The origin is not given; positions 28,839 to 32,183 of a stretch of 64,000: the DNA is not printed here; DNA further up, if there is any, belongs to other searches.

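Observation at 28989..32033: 1014-aa bacterial NLR-like STAND protein (DUF4062-like, NB-ARC, TPR) beside tRNA-Ser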

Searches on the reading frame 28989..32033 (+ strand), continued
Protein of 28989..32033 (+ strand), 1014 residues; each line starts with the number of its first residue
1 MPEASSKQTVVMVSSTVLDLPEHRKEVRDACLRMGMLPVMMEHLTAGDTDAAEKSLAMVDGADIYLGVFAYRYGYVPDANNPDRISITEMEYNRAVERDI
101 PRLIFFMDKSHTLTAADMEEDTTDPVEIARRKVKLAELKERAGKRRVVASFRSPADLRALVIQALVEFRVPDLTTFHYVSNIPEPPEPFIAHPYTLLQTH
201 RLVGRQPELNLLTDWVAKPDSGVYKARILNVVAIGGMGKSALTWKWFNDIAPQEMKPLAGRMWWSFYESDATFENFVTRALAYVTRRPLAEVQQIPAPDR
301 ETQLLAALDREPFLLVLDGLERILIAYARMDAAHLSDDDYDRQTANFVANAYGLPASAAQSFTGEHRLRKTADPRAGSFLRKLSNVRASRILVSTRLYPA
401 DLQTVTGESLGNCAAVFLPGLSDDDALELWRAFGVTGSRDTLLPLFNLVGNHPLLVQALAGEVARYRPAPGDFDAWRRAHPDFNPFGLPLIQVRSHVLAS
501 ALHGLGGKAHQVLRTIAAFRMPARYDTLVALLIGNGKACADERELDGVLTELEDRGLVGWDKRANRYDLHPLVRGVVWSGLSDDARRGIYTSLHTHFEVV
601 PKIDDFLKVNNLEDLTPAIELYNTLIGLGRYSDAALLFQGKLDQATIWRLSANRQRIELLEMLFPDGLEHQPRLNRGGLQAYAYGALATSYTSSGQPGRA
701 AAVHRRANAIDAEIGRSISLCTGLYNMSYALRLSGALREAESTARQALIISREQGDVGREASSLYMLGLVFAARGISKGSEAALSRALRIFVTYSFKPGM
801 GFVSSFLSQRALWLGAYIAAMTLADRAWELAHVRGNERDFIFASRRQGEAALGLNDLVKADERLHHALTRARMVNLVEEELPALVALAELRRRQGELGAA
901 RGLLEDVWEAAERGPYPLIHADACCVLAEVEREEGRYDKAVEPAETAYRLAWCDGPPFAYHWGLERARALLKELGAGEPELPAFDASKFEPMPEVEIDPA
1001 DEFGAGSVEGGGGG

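Call 13: find_encoding_contigs(protein=P0015, flank=8000, max_places=2)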
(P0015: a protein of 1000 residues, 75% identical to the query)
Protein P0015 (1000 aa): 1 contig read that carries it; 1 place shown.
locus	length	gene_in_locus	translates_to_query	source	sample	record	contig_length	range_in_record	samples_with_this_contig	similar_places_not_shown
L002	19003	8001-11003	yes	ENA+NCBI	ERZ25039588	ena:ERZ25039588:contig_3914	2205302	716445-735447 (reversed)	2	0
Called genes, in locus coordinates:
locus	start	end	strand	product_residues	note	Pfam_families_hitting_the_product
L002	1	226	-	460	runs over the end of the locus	PF00578:AhpC-TSA, PF08534:Redoxin, PF00085:Thioredoxin (weak), PF13905:Thioredoxin_8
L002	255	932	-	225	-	PF01266:DAO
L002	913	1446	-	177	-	PF00890:FAD_binding_2, PF01266:DAO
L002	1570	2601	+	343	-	PF00180:Iso_dh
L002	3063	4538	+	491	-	PF04151:PPC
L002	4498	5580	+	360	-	PF03160:Calx-beta, PF13946:DUF4214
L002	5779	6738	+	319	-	-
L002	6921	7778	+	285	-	-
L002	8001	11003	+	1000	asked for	PF13271:DUF4062, PF13424:TPR_12 (weak)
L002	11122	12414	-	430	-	PF05195:AMP_N, PF00557:Peptidase_M24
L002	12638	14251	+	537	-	PF00171:Aldedh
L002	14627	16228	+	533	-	-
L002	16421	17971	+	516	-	PF05922:Inhibitor_I9, PF00082:Peptidase_S8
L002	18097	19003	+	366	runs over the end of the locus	-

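Call 15: find_encoding_contigs(protein=P0087, flank=8000, max_places=2)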
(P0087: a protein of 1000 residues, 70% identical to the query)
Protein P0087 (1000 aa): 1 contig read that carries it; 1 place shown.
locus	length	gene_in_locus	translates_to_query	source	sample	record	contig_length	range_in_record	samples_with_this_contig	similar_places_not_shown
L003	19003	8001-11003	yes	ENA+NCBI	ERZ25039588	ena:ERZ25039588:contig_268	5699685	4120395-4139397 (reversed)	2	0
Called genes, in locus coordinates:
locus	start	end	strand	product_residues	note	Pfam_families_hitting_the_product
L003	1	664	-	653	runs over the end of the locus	PF02922:CBM_48 (weak), PF00128:Alpha-amylase, PF11941:DUF3459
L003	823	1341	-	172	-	PF02325:CCB3_YggT (weak)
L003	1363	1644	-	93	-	PF04226:Transgly_assoc (weak)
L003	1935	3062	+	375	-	PF13623:SurA_N_2, PF13624:SurA_N_3, PF13145:Rotamase_2, PF13616:Rotamase_3, PF00639:Rotamase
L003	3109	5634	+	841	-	PF00082:Peptidase_S8, PF00395:SLH (faint)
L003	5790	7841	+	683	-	PF00082:Peptidase_S8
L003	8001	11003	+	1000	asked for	PF13271:DUF4062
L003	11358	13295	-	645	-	PF00486:Trans_reg_C, PF13174:TPR_6 (faint), PF13181:TPR_8 (faint), PF13424:TPR_12 (faint), PF13432:TPR_16, PF07719:TPR_2 (weak), PF00515:TPR_1 (weak), PF13414:TPR_11, +4 more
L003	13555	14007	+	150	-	-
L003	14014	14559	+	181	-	-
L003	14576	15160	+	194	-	PF13505:OMP_b-brl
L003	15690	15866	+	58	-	-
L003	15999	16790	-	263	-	PF11306:DUF3108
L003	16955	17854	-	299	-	PF01551:Peptidase_M23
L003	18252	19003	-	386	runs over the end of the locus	PF12679:ABC2_membrane_2, PF12698:ABC2_membrane_3, PF01061:ABC2_membrane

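Call 16: find_encoding_contigs(protein=P0006, flank=8000, max_places=2)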
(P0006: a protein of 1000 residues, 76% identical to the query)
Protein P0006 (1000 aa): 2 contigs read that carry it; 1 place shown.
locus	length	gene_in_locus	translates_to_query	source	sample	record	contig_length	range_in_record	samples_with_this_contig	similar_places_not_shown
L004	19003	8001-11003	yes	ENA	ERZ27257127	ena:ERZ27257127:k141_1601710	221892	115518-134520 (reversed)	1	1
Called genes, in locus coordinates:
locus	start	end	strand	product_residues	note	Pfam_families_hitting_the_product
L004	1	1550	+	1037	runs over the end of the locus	PF13428:TPR_14 (faint), PF13174:TPR_6 (faint), PF13181:TPR_8 (faint), PF10579:Rapsyn_N (faint), PF00515:TPR_1 (faint), PF07719:TPR_2 (faint), PF13176:TPR_7 (weak), PF13424:TPR_12, +1 more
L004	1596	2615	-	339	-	PF00899:ThiF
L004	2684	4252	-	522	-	PF01487:DHquinase_I, PF13241:NAD_binding_7 (faint), PF08501:Shikimate_dh_N, PF18317:SDH_C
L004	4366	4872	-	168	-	PF12773:DZR (faint), PF13240:Zn_Ribbon_1, PF24463:DUF7577 (weak)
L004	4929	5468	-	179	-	PF12773:DZR (faint), PF13240:Zn_Ribbon_1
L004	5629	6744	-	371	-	PF08032:SpoU_sub_bind, PF00588:SpoU_methylase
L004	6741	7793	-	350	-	-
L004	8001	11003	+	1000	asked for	PF13271:DUF4062, PF17874:TPR_MalT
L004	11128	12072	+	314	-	-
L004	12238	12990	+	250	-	PF01936:NYN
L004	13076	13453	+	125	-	PF09969:DUF2203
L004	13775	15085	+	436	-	PF06271:RDD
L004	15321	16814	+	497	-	PF05833:NFACT_N, PF05670:NFACT-R_1, PF18297:NFACT-R_2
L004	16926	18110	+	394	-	PF07143:AttH, PF17186:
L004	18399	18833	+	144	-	-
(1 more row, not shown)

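Call 26: search_solved_structures(query=window:28989-32033:+, max_evalue=1, show_alignments=2)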
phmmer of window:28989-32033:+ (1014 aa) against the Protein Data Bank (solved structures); distinct sequences matched with E-value up to 1: 13.
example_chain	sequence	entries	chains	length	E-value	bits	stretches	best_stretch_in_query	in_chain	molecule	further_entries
10wc_A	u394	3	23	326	1.2e-07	33.2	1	7-165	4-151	KpSwz DUF4062 | KpSwz | KpSwz TIR/DUF4062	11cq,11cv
5a6c_A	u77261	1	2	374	7e-06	27.4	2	684-779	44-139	G-PROTEIN-SIGNALING MODULATOR 2, AFADIN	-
3ro2_A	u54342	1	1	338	2.6e-05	25.5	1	684-780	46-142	G-protein-signaling modulator 2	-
4g2v_A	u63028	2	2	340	2.7e-05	25.4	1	684-780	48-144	G-protein-signaling modulator 2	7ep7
6hc2_A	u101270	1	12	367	3.3e-05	25.1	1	684-779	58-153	G-protein-signaling modulator 2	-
3sf4_A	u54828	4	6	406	3.9e-05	24.9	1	684-779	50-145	G-protein-signaling modulator 2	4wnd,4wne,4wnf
4wng_A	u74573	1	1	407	3.9e-05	24.9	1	684-779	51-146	G-protein-signaling modulator 2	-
4jhr_A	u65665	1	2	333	0.0003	22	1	663-833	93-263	G-protein-signaling modulator 2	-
5a7d_B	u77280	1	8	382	0.018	16.1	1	683-779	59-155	PINS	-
4a1s_A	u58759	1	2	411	0.036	15.1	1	683-779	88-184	PARTNER OF INSCUTEABLE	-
11gz_A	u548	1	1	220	0.11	13.4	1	53-155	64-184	Telomerase protein component 1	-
9d2f_L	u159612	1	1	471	0.3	12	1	805-951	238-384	Tetratricopeptide repeat protein 29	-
3ro3_A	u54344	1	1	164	0.68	10.9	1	679-831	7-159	G-protein-signaling modulator 2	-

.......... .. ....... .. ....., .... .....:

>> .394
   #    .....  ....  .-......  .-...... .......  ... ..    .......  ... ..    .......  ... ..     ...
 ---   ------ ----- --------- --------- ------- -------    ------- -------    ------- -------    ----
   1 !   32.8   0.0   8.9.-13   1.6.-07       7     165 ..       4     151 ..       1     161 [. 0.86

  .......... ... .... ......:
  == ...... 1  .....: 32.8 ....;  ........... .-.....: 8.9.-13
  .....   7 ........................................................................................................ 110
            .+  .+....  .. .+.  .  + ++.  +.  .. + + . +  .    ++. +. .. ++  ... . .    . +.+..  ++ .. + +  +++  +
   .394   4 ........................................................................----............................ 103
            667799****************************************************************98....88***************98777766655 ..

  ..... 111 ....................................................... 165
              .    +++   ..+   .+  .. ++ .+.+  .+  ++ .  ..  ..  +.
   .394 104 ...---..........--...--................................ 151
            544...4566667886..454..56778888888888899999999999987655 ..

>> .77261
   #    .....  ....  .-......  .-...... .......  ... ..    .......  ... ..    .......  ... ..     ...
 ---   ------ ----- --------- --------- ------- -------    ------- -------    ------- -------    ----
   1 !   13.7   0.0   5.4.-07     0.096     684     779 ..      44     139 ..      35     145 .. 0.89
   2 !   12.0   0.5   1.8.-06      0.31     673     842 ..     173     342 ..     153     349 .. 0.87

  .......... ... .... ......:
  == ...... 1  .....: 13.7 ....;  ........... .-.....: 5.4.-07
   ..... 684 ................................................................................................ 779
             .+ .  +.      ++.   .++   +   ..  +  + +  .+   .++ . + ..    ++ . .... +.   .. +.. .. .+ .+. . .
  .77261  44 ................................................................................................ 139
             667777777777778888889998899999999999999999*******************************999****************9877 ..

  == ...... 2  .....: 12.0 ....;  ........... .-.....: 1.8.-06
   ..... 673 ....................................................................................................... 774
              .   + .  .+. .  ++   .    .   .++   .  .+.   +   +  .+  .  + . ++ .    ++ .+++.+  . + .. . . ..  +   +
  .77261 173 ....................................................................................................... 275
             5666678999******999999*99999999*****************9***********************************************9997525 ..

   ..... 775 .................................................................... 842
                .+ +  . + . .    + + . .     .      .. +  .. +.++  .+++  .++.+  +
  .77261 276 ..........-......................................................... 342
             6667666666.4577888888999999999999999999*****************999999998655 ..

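Call 27: find_related_loci(query=window:28989-32033:+, collection=genome_contigs, flank=10000)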
Query window:28989-32033:+ (1014 aa) in genome_contigs; peptide patterns used: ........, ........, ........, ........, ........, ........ (x = any residue, [..] = any of these).
248 stretches matched a pattern; 135 encode a relative of the query (tblastn E <= 1e-3); the best 80 are kept; 80 distinct loci.
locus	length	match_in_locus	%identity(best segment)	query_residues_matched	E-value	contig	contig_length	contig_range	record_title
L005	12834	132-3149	78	1-1008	0e+0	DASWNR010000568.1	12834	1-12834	MAG TPA_asm: Pyrinomonadaceae bacterium isolate SMAG_U3419 k141_285079, whole genome shotgun sequence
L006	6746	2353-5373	75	5-1007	0e+0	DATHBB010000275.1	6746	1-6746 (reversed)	MAG TPA_asm: Pyrinomonadaceae bacterium isolate SMAG_U10705 k141_776304, whole genome shotgun sequence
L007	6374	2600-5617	77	1-1007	0e+0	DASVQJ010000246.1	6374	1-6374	MAG TPA_asm: Pyrinomonadaceae bacterium isolate SMAG_U3205 k141_515741, whole genome shotgun sequence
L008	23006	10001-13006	75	6-1007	0e+0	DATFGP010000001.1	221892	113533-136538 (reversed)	MAG TPA_asm: Pyrinomonadaceae bacterium isolate SMAG_U8666 k141_2056093, whole genome shotgun sequence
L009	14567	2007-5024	74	1-1013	0e+0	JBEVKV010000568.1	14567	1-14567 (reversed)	MAG: Pyrinomonadaceae bacterium isolate T4R1UO_autometa_bin_0001 T4R1UO_autometa_bin_0001_k133_7052843, whole genome sho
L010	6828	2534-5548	74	1-1013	0e+0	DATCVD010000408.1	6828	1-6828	MAG TPA_asm: Pyrinomonadaceae bacterium isolate SMAG_U7376 k141_112860, whole genome shotgun sequence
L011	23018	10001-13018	74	5-1010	0e+0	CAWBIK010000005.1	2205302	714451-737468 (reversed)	MAG: uncultured Acidobacteriota bacterium isolate MFD09212.bin.1.134 genome assembly, contig: contig_3914, whole genome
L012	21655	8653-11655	74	2-1006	0e+0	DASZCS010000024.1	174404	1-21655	MAG TPA_asm: Pyrinomonadaceae bacterium isolate SMAG_U6448 k141_296520, whole genome shotgun sequence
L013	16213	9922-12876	75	9-1003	0e+0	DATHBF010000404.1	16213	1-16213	MAG TPA_asm: Pyrinomonadaceae bacterium isolate SMAG_U10709 k141_116064, whole genome shotgun sequence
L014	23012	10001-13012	73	1-1009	0e+0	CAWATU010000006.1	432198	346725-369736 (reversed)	MAG: uncultured Acidobacteriota bacterium isolate MFD04212.bin.1.138 genome assembly, contig: contig_42308, whole genome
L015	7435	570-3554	72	5-1007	0e+0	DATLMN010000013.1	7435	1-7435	MAG TPA_asm: Pyrinomonadaceae bacterium isolate SMAG_U13775 k141_2212276, whole genome shotgun sequence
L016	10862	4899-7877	75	5-1007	0e+0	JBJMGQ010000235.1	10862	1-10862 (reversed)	MAG: Pyrinomonadaceae bacterium isolate H3_16_all_fractions_metab_conc_38_65_0 k255_4022706, whole genome shotgun sequen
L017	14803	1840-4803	74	11-1003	0e+0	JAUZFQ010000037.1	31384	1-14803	MAG: Pyrinomonadaceae bacterium isolate BP_15 scaffold_3721807, whole genome shotgun sequence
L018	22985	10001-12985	72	7-1011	0e+0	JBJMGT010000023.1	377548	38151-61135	MAG: Pyrinomonadaceae bacterium isolate H3_16_all_fractions_metab_47_61_0 k255_5136277, whole genome shotgun sequence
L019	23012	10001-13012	72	11-1007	0e+0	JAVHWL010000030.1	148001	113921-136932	MAG: Acidobacteriota bacterium isolate BP_24 scaffold_5992417, whole genome shotgun sequence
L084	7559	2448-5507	45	6-991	0e+0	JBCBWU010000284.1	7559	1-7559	MAG: Bacteroidota bacterium isolate J06649_1 NODE_284_length_7559_cov_4.474472, whole genome shotgun sequence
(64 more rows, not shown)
